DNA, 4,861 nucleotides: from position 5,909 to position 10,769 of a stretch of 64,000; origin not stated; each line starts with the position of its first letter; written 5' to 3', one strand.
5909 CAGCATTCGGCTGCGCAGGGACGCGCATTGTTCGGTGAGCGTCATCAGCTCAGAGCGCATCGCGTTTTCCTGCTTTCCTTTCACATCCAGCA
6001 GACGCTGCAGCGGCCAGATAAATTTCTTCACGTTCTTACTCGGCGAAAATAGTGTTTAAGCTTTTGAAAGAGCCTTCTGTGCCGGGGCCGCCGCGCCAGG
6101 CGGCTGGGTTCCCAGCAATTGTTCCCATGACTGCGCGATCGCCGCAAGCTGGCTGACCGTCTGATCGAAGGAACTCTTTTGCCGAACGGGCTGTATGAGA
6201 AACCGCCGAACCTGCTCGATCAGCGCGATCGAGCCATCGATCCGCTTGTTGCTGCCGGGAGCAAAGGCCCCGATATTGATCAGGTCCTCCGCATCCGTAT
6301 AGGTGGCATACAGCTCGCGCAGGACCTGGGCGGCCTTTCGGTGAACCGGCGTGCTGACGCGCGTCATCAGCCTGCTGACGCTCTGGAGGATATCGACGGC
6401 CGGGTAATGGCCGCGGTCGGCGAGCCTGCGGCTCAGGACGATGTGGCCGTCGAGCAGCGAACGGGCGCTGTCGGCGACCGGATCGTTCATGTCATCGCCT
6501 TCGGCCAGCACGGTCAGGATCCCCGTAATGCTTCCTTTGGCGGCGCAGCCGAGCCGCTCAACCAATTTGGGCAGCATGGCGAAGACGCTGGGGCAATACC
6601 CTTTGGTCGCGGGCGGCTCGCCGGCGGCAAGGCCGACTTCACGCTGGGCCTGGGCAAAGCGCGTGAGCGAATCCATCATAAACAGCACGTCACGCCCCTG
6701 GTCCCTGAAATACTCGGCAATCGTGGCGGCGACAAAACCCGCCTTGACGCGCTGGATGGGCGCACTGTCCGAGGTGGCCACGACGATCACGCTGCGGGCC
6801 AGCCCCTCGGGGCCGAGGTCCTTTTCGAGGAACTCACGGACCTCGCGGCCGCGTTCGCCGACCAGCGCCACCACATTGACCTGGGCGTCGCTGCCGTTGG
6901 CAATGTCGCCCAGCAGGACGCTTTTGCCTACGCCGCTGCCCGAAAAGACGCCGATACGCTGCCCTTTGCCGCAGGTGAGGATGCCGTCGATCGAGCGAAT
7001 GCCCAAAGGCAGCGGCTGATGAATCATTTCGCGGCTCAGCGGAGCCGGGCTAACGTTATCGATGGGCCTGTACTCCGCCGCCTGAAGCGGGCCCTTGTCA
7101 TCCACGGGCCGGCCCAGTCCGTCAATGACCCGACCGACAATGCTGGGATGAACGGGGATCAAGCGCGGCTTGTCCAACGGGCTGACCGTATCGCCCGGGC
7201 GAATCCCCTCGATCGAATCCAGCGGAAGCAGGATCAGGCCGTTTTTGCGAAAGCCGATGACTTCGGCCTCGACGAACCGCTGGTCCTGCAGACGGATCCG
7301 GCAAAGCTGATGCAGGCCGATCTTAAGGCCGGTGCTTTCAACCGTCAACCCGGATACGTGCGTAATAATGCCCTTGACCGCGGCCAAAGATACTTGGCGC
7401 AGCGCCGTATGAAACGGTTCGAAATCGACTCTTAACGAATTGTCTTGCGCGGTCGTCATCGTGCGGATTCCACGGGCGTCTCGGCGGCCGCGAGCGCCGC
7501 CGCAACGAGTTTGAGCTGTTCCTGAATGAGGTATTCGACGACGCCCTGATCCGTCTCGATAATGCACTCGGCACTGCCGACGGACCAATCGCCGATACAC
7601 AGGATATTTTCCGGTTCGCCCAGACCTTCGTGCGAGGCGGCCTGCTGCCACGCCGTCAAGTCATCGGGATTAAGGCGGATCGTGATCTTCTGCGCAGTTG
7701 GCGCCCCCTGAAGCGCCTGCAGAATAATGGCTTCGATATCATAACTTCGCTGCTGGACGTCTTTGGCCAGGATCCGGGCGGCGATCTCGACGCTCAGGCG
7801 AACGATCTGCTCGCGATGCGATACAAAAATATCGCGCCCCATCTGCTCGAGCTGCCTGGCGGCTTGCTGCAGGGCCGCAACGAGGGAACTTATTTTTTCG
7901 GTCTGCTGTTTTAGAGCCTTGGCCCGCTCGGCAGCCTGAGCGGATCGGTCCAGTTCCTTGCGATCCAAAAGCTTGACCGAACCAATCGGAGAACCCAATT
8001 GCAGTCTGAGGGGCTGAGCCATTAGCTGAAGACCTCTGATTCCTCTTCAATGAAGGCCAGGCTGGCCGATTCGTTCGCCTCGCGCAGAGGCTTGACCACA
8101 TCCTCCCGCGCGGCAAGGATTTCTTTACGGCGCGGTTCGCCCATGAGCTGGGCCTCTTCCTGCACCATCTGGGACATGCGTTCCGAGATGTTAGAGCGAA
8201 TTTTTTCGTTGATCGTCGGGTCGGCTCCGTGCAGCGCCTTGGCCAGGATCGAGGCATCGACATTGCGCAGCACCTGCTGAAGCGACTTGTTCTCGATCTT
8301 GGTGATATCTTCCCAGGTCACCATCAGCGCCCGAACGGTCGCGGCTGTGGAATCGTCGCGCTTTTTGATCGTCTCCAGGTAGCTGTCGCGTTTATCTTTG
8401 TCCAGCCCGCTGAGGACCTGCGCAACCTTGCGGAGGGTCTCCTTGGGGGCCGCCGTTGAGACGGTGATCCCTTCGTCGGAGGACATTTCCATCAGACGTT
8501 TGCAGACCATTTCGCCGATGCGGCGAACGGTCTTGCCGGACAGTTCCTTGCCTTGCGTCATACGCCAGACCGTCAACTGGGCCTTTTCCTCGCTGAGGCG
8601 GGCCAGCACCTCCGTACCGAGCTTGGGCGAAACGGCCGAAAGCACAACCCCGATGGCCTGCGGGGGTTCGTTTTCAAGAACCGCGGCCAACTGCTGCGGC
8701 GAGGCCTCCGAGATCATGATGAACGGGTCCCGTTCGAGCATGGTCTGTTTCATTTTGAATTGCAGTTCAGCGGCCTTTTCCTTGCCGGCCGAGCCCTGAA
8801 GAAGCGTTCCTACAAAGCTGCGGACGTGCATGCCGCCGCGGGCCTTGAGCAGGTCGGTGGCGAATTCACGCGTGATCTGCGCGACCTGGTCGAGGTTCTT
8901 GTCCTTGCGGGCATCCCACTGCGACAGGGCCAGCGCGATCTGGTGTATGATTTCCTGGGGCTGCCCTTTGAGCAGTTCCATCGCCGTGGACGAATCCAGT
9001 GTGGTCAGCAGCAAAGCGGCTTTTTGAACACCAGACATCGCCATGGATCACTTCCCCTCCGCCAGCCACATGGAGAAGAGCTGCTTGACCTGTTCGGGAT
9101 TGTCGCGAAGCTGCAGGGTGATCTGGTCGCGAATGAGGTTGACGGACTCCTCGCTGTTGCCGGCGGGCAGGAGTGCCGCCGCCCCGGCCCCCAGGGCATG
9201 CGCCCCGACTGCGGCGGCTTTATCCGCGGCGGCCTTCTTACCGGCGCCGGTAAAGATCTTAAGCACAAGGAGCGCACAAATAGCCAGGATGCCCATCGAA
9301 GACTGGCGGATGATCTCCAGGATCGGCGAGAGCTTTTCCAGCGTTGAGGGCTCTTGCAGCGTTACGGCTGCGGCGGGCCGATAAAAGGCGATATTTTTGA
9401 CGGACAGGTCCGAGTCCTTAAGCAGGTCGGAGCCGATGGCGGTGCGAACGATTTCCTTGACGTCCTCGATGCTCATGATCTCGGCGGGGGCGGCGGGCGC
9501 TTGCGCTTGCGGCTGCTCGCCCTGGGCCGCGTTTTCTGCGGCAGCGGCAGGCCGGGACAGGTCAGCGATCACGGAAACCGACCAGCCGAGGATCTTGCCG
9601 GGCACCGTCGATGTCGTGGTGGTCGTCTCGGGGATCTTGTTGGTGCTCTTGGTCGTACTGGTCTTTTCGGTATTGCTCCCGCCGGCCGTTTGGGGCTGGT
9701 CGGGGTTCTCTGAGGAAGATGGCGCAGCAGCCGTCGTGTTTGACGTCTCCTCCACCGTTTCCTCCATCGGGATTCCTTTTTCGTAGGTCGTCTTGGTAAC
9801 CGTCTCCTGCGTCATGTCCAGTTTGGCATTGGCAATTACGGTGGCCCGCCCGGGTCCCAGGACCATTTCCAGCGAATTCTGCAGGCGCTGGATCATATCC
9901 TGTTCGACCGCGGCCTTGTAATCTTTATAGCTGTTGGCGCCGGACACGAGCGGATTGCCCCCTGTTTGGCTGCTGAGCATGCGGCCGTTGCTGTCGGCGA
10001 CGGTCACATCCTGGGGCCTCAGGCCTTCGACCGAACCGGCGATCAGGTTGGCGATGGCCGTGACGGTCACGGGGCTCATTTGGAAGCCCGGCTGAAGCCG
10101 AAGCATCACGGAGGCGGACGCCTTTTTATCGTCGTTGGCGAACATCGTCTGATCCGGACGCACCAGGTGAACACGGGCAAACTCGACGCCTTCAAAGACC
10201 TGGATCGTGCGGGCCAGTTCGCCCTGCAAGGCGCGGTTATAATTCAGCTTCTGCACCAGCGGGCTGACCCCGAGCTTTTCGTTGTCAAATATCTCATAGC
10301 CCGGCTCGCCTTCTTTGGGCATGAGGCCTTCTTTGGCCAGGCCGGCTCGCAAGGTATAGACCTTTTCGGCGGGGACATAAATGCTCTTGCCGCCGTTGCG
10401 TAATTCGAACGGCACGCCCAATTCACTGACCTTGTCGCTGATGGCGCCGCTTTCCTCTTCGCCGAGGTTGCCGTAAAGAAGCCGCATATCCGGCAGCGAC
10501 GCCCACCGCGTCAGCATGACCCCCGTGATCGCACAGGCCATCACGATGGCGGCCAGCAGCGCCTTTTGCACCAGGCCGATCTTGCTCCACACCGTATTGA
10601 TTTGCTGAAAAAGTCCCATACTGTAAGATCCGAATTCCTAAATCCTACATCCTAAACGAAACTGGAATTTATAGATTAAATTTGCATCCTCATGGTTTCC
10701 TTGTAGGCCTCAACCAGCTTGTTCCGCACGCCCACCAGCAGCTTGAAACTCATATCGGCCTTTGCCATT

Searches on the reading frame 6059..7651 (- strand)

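Call 41: search_protein_families(library=pfam, proteins=[window:6059-7651:-], max_evalue=0.001)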
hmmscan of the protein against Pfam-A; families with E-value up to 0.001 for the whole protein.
window:6059-7651:- (531 aa): 3 families
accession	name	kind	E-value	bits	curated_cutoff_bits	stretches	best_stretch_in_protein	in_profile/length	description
PF00006.31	ATP-synt_ab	-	7.4e-87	290.9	29.5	1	217-426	1-213/213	ATP synthase alpha/beta family, nucleotide-binding domain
PF18269.6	T3SS_ATPase_C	-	1.1e-22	80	22.7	1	434-503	2-71/72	T3SS EscN ATPase C-terminal domain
PF02874.29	ATP-synt_ab_N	-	0.00013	22.9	20.9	1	96-158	1-67/69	ATP synthase alpha/beta family, beta-barrel domain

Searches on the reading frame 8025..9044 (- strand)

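Call 41: search_protein_families(library=pfam, proteins=[window:8025-9044:-], max_evalue=0.001)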
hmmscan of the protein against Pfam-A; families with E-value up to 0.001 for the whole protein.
window:8025-9044:- (340 aa): 4 families
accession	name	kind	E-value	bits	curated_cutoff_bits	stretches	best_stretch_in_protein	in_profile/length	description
PF01706.21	FliG_C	-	3.5e-27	95.2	23.3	1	224-326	1-103/108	FliG C-terminal domain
PF14841.11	FliG_M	-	8.7e-17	61.6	25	1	116-189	1-74/76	FliG middle domain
PF14842.11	FliG_N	-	5.8e-11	43.4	25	1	3-102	2-99/104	FliG N-terminal domain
PF03448.22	MgtE_N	-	4.2e-06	27.6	25.9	0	112-156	11-55/102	MgtE intracellular N domain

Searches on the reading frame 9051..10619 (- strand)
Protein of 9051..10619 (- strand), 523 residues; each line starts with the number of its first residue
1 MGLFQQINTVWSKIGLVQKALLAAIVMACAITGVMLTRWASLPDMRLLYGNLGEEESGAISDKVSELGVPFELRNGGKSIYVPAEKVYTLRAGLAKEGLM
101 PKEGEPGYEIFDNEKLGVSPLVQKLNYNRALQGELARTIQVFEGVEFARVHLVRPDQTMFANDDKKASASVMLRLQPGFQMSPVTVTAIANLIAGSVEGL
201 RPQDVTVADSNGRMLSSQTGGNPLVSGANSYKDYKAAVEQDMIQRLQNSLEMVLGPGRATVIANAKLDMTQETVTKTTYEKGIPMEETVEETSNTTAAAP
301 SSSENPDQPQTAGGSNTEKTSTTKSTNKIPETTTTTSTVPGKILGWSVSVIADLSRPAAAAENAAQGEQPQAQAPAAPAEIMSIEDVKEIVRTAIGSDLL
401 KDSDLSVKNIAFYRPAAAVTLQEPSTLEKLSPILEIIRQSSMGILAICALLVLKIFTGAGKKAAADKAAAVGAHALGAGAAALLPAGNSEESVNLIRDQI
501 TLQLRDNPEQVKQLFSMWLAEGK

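Call 41: search_protein_families(library=pfam, proteins=[window:9051-10619:-], max_evalue=0.001)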
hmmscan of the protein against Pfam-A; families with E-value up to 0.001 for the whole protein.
window:9051-10619:- (523 aa): 2 families
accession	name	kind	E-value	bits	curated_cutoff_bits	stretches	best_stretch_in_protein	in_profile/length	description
PF01514.23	YscJ_FliF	-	8.2e-57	192.4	24.4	1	42-216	3-178/179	Secretory protein of YscJ/FliF family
PF08345.17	YscJ_FliF_C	-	5.5e-19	69.5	23.8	1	250-412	1-147/147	Flagellar M-ring protein C-terminal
